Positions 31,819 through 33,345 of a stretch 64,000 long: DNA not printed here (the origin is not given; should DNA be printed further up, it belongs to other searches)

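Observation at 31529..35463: Minus-strand GDP-mannose 4,6-dehydratase operon with a zinc-ribbon sugar C-methyltransferase: a candidate GDP-linked branched-chain 6-deoxyhexose pathway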

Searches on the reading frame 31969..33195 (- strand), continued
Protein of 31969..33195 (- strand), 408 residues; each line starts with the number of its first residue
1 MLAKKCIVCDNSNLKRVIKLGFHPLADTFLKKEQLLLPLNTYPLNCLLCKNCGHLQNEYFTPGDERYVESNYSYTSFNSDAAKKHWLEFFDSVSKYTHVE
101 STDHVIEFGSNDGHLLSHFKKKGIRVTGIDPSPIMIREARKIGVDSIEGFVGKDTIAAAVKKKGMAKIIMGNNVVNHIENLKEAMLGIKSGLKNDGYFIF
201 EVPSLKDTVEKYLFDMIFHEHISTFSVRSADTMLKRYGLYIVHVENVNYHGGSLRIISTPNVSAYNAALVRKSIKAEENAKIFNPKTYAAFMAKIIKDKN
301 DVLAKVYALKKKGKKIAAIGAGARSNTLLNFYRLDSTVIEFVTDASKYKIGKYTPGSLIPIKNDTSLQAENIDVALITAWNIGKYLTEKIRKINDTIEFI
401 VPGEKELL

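Call 25: find_encoding_contigs(protein=P0099, flank=6000, max_places=1)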
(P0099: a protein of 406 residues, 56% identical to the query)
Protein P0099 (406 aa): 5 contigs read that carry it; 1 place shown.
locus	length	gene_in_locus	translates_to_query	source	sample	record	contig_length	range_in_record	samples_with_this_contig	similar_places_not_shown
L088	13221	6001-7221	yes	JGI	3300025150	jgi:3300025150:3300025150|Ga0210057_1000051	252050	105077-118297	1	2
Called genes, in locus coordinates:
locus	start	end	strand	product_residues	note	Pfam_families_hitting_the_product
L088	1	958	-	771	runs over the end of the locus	PF04932:Wzy_C, PF13176:TPR_7 (faint), PF13424:TPR_12 (faint), PF13428:TPR_14 (faint), PF21033:RMD1-3 (weak), PF00515:TPR_1 (weak), PF07719:TPR_2 (weak), PF13181:TPR_8 (weak), +5 more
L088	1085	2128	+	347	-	PF01370:Epimerase, PF16363:GDP_Man_Dehyd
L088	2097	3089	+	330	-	PF01073:3Beta_HSD (faint), PF01370:Epimerase, PF02719:Polysacc_synt_2 (faint), PF13460:NAD_binding_10 (faint), PF16363:GDP_Man_Dehyd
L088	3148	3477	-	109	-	PF07876:Dabb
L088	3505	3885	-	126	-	PF00892:EamA (weak), PF10639:TMEM234 (weak)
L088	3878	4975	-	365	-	PF00155:Aminotran_1_2 (faint), PF01041:DegT_DnrJ_EryC1, PF00266:Aminotran_5 (weak)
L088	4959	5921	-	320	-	PF01370:Epimerase, PF02719:Polysacc_synt_2 (faint), PF04321:RmlD_sub_bind, PF16363:GDP_Man_Dehyd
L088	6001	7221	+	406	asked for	PF08421:Methyltransf_13, PF13489:Methyltransf_23, PF13847:Methyltransf_31 (weak), PF08241:Methyltransf_11 (weak), PF08242:Methyltransf_12, PF08484:Methyltransf_14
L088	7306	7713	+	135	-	PF14667:Polysacc_synt_C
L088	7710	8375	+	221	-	PF00535:Glycos_transf_2, PF13641:Glyco_tranf_2_3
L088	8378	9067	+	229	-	PF01209:Ubie_methyltran, PF03141:Methyltransf_29 (weak), PF05148:Methyltransf_8, PF13489:Methyltransf_23, PF13649:Methyltransf_25, PF13847:Methyltransf_31, PF08241:Methyltransf_11, PF08242:Methyltransf_12, +1 more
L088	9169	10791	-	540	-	PF08239:SH3_3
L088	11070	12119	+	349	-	PF00534:Glycos_transf_1, PF13692:Glyco_trans_1_4, PF13524:Glyco_trans_1_2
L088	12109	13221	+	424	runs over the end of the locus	PF08421:Methyltransf_13 (weak), PF13489:Methyltransf_23, PF08484:Methyltransf_14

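Call 26: find_encoding_contigs(protein=P0107, flank=6000, max_places=1)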
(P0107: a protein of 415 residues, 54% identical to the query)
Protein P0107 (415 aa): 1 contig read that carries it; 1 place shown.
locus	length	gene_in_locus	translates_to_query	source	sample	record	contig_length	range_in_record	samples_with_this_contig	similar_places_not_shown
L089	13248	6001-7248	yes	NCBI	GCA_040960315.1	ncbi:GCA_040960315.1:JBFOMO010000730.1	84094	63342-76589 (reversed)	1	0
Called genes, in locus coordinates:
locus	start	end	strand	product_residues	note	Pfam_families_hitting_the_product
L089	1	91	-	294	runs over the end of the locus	PF01073:3Beta_HSD, PF01370:Epimerase, PF02719:Polysacc_synt_2, PF04321:RmlD_sub_bind, PF05368:NmrA (weak), PF13460:NAD_binding_10, PF16363:GDP_Man_Dehyd, PF07993:NAD_binding_4, +1 more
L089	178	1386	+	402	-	PF03721:UDPG_MGDP_dh_N, PF00984:UDPG_MGDP_dh, PF03720:UDPG_MGDP_dh_C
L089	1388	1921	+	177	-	PF00132:Hexapep (faint)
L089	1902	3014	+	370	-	PF00155:Aminotran_1_2, PF01041:DegT_DnrJ_EryC1, PF01053:Cys_Met_Meta_PP (weak), PF00266:Aminotran_5 (weak)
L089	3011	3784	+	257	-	PF00535:Glycos_transf_2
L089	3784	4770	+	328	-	PF01073:3Beta_HSD, PF01370:Epimerase, PF02719:Polysacc_synt_2, PF04321:RmlD_sub_bind, PF05368:NmrA (weak), PF13460:NAD_binding_10, PF16363:GDP_Man_Dehyd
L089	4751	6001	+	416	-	PF08421:Methyltransf_13, PF13489:Methyltransf_23, PF08484:Methyltransf_14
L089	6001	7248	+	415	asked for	PF08421:Methyltransf_13, PF13489:Methyltransf_23, PF08241:Methyltransf_11 (faint), PF08242:Methyltransf_12 (weak), PF08484:Methyltransf_14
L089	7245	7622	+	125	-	PF00190:Cupin_1, PF14667:Polysacc_synt_C, PF12973:Cupin_7 (faint), PF07883:Cupin_2 (weak)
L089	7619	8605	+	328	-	PF01408:GFO_IDH_MocA, PF03807:F420_oxidored (weak), PF22725:GFO_IDH_MocA_C3, PF02894:GFO_IDH_MocA_C (weak)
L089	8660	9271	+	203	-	PF13489:Methyltransf_23, PF13847:Methyltransf_31, PF08241:Methyltransf_11, PF08242:Methyltransf_12, PF13649:Methyltransf_25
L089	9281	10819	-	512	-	PF01663:Phosphodiest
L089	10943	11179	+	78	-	-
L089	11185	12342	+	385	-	PF00884:Sulfatase, PF01663:Phosphodiest (faint), PF16347:SGSH_C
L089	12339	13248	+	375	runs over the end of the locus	PF02776:TPP_enzyme_N, PF02775:TPP_enzyme_C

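Call 27: find_encoding_contigs(protein=P0118, flank=6000, max_places=1)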
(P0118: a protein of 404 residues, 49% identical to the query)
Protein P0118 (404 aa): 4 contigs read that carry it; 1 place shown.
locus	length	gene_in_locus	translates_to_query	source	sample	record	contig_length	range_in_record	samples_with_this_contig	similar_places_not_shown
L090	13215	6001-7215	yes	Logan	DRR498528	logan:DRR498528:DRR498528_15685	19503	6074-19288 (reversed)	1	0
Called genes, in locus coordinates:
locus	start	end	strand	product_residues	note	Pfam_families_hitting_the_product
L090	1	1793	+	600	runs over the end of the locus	PF00664:ABC_membrane, PF00005:ABC_tran, PF02463:SMC_N (weak), PF13555:AAA_29 (faint)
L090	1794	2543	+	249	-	PF05050:Methyltransf_21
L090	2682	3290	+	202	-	PF01041:DegT_DnrJ_EryC1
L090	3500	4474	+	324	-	PF01370:Epimerase, PF02719:Polysacc_synt_2 (faint), PF04321:RmlD_sub_bind, PF16363:GDP_Man_Dehyd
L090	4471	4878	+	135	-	-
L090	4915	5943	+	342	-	PF00852:Glyco_transf_10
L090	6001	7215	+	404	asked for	PF08421:Methyltransf_13, PF13489:Methyltransf_23, PF08484:Methyltransf_14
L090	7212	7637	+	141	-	PF14667:Polysacc_synt_C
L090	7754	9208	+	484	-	PF05199:GMC_oxred_C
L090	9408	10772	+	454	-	-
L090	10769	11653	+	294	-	PF00535:Glycos_transf_2, PF10111:Glyco_tranf_2_2, PF13641:Glyco_tranf_2_3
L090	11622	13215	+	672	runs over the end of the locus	PF00485:PRK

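Call 33: find_encoding_contigs(protein=P0066, flank=7000, max_places=1)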
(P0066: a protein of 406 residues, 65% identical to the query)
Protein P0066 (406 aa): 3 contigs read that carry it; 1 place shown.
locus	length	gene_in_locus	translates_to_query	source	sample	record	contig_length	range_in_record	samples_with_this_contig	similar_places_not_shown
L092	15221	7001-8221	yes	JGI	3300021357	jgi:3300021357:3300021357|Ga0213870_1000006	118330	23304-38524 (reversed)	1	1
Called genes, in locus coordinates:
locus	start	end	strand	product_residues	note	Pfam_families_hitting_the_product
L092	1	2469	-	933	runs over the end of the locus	-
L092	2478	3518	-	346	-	PF00535:Glycos_transf_2, PF10111:Glyco_tranf_2_2 (weak), PF13641:Glyco_tranf_2_3, PF13632:Glyco_trans_2_3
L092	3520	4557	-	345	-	PF00535:Glycos_transf_2, PF10111:Glyco_tranf_2_2, PF13506:Glyco_transf_21 (weak), PF13641:Glyco_tranf_2_3, PF13632:Glyco_trans_2_3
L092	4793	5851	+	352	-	PF01370:Epimerase, PF04321:RmlD_sub_bind (weak), PF16363:GDP_Man_Dehyd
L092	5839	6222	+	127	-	-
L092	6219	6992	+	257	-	PF01370:Epimerase, PF04321:RmlD_sub_bind (weak), PF16363:GDP_Man_Dehyd (faint)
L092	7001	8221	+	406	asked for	PF08421:Methyltransf_13, PF13489:Methyltransf_23, PF08241:Methyltransf_11 (weak), PF08242:Methyltransf_12 (weak), PF13649:Methyltransf_25 (weak), PF08484:Methyltransf_14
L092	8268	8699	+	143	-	PF14667:Polysacc_synt_C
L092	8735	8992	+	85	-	PF01541:GIY-YIG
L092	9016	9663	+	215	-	PF00535:Glycos_transf_2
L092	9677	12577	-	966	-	-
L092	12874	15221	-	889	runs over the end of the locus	-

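Call 34: find_encoding_contigs(protein=P0084, flank=7000, max_places=1)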
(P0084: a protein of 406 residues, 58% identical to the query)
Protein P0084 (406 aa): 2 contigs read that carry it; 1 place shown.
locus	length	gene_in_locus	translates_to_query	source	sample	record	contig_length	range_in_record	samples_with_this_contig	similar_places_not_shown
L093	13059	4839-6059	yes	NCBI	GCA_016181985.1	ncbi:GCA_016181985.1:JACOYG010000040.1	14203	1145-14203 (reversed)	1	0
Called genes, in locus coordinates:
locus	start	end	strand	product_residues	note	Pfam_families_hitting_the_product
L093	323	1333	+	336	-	PF01370:Epimerase, PF04321:RmlD_sub_bind (weak), PF16363:GDP_Man_Dehyd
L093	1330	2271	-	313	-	PF01370:Epimerase, PF02719:Polysacc_synt_2 (faint), PF07993:NAD_binding_4 (faint), PF16363:GDP_Man_Dehyd, PF13460:NAD_binding_10 (faint), PF01073:3Beta_HSD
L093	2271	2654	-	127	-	PF10639:TMEM234 (faint)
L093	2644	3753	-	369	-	PF00266:Aminotran_5, PF01041:DegT_DnrJ_EryC1, PF01053:Cys_Met_Meta_PP (faint), PF00155:Aminotran_1_2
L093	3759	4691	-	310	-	PF01370:Epimerase, PF04321:RmlD_sub_bind, PF16363:GDP_Man_Dehyd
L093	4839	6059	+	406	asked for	PF08421:Methyltransf_13, PF13489:Methyltransf_23, PF08241:Methyltransf_11, PF08242:Methyltransf_12, PF13649:Methyltransf_25 (weak), PF08484:Methyltransf_14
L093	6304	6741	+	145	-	PF14667:Polysacc_synt_C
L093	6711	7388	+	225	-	PF00535:Glycos_transf_2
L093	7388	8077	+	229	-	PF01209:Ubie_methyltran, PF05148:Methyltransf_8 (weak), PF13489:Methyltransf_23, PF07021:MetW (weak), PF13847:Methyltransf_31, PF08241:Methyltransf_11, PF08242:Methyltransf_12, PF13649:Methyltransf_25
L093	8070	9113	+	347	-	PF00534:Glycos_transf_1, PF13692:Glyco_trans_1_4, PF13524:Glyco_trans_1_2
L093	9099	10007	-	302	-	PF13641:Glyco_tranf_2_3, PF00535:Glycos_transf_2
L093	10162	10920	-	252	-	PF04989:RMNT_CmcI, PF13578:Methyltransf_24 (weak)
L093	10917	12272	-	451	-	PF00534:Glycos_transf_1, PF13692:Glyco_trans_1_4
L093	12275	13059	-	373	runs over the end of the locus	PF13489:Methyltransf_23, PF07021:MetW (weak), PF08241:Methyltransf_11, PF08242:Methyltransf_12, PF13649:Methyltransf_25, PF13847:Methyltransf_31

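Call 35: find_encoding_contigs(protein=P0102, flank=7000, max_places=1)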
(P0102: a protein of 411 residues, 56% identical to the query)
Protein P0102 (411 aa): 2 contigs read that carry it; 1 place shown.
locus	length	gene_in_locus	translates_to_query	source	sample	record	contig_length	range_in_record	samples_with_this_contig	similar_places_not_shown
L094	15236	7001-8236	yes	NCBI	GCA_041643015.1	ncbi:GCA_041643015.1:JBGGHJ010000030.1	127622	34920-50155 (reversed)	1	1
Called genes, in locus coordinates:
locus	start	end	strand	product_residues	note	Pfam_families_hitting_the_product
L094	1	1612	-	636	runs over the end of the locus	PF03102:NeuB, PF08666:SAF (weak), PF01261:AP_endonuc_2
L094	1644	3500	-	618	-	PF00664:ABC_membrane, PF13304:AAA_21 (faint), PF02463:SMC_N, PF00005:ABC_tran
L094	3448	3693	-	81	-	PF12728:HTH_17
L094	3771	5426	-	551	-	PF13231:PMT_2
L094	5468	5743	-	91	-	PF00892:EamA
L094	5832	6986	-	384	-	PF01041:DegT_DnrJ_EryC1, PF00155:Aminotran_1_2 (weak), PF00266:Aminotran_5 (weak)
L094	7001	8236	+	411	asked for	PF08421:Methyltransf_13, PF13489:Methyltransf_23, PF13847:Methyltransf_31 (weak), PF08241:Methyltransf_11 (weak), PF08242:Methyltransf_12 (weak), PF08484:Methyltransf_14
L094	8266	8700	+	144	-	PF14667:Polysacc_synt_C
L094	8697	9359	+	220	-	PF00535:Glycos_transf_2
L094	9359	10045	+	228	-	PF01209:Ubie_methyltran (weak), PF05219:DREV, PF13489:Methyltransf_23, PF13847:Methyltransf_31, PF08241:Methyltransf_11, PF08242:Methyltransf_12, PF13649:Methyltransf_25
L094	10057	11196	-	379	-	PF13439:Glyco_transf_4 (weak), PF20706:GT4-conflict (weak), PF00534:Glycos_transf_1, PF13692:Glyco_trans_1_4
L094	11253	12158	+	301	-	PF01408:GFO_IDH_MocA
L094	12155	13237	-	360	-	PF01266:DAO, PF13450:NAD_binding_8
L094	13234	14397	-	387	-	PF00534:Glycos_transf_1, PF13692:Glyco_trans_1_4, PF13524:Glyco_trans_1_2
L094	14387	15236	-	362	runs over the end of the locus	PF00534:Glycos_transf_1, PF13692:Glyco_trans_1_4, PF13524:Glyco_trans_1_2 (weak)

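Call 36: find_encoding_contigs(protein=P0109, flank=7000, max_places=1)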
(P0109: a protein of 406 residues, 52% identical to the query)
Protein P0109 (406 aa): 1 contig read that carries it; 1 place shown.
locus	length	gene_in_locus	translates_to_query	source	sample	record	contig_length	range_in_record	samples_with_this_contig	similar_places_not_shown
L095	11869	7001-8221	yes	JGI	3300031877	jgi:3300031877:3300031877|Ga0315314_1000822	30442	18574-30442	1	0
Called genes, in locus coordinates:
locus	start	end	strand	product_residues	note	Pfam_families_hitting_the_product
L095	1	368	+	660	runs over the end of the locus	PF13231:PMT_2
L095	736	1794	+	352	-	PF04015:DUF362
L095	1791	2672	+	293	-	PF01040:UbiA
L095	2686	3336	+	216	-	PF02811:PHP, PF13263:PHP_C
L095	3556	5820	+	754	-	PF13559:DUF4129 (weak), PF13231:PMT_2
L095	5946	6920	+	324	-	PF01073:3Beta_HSD, PF01370:Epimerase, PF02719:Polysacc_synt_2, PF04321:RmlD_sub_bind, PF05368:NmrA (faint), PF13460:NAD_binding_10, PF16363:GDP_Man_Dehyd, PF07993:NAD_binding_4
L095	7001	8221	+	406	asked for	PF08421:Methyltransf_13, PF13489:Methyltransf_23, PF13847:Methyltransf_31, PF08241:Methyltransf_11, PF08242:Methyltransf_12, PF13649:Methyltransf_25, PF08484:Methyltransf_14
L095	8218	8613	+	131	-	PF14667:Polysacc_synt_C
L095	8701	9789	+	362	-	PF00155:Aminotran_1_2, PF01041:DegT_DnrJ_EryC1, PF00266:Aminotran_5 (weak), PF01212:Beta_elim_lyase (weak)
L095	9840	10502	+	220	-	PF00535:Glycos_transf_2, PF13641:Glyco_tranf_2_3 (weak)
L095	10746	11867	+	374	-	?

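Call 73: find_encoding_contigs(protein=P0048, flank=7000, max_places=1)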
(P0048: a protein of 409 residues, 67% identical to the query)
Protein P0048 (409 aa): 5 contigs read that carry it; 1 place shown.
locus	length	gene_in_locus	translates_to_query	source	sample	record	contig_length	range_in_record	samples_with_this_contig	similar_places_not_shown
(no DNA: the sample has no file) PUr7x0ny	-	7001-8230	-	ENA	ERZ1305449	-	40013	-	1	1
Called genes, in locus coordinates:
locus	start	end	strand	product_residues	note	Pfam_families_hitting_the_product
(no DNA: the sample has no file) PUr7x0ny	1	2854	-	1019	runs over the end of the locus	-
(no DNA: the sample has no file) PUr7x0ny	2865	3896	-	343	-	PF00535:Glycos_transf_2, PF10111:Glyco_tranf_2_2, PF13641:Glyco_tranf_2_3, PF13632:Glyco_trans_2_3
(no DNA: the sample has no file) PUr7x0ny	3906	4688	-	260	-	PF13489:Methyltransf_23 (faint), PF08241:Methyltransf_11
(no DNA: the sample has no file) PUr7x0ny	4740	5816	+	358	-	PF01370:Epimerase, PF04321:RmlD_sub_bind, PF16363:GDP_Man_Dehyd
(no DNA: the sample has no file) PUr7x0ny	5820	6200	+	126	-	-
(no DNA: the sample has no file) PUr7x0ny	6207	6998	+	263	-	PF01370:Epimerase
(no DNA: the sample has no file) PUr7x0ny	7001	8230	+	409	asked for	PF08421:Methyltransf_13, PF13489:Methyltransf_23, PF08241:Methyltransf_11, PF08242:Methyltransf_12 (weak), PF13649:Methyltransf_25 (faint), PF08484:Methyltransf_14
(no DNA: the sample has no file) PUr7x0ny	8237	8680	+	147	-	PF14667:Polysacc_synt_C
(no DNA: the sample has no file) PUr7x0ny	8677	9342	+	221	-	PF00535:Glycos_transf_2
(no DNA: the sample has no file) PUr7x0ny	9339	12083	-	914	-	-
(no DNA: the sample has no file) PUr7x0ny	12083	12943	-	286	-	PF01370:Epimerase, PF02719:Polysacc_synt_2, PF04321:RmlD_sub_bind, PF16363:GDP_Man_Dehyd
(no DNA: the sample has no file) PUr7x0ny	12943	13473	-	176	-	PF00908:dTDP_sugar_isom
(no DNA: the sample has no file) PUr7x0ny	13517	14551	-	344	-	PF01073:3Beta_HSD, PF01370:Epimerase, PF04321:RmlD_sub_bind, PF05368:NmrA (weak), PF16363:GDP_Man_Dehyd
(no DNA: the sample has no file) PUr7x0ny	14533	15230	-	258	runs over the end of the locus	PF00483:NTP_transferase, PF12804:NTP_transf_3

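Call 74: find_encoding_contigs(protein=P0062, flank=7000, max_places=1)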
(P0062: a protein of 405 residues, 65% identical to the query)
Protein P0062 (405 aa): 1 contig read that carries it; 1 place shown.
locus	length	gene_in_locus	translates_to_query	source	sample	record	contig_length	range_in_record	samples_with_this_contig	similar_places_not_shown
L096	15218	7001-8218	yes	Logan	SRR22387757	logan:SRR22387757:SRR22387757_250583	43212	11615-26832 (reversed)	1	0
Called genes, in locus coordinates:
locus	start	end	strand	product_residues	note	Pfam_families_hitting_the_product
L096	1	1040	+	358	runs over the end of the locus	PF00155:Aminotran_1_2 (weak), PF01041:DegT_DnrJ_EryC1, PF01212:Beta_elim_lyase (weak)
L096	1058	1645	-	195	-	-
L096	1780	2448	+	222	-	PF00535:Glycos_transf_2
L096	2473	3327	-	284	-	PF02475:TRM5-TYW2_MTfase (weak), PF01135:PCMT (weak), PF05050:Methyltransf_21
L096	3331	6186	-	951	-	-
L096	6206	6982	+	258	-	PF01370:Epimerase, PF04321:RmlD_sub_bind (faint), PF16363:GDP_Man_Dehyd (faint)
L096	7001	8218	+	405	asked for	PF08421:Methyltransf_13, PF13489:Methyltransf_23, PF13847:Methyltransf_31 (weak), PF08241:Methyltransf_11, PF08242:Methyltransf_12, PF13649:Methyltransf_25 (faint), PF08484:Methyltransf_14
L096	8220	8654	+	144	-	PF14667:Polysacc_synt_C (weak)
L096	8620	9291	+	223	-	PF00535:Glycos_transf_2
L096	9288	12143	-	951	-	-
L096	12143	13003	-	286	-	PF01370:Epimerase, PF02719:Polysacc_synt_2, PF04321:RmlD_sub_bind, PF16363:GDP_Man_Dehyd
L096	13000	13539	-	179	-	PF00908:dTDP_sugar_isom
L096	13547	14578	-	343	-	PF01073:3Beta_HSD, PF01370:Epimerase, PF04321:RmlD_sub_bind, PF05368:NmrA (weak), PF16363:GDP_Man_Dehyd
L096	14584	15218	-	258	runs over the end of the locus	PF00483:NTP_transferase, PF12804:NTP_transf_3 (weak)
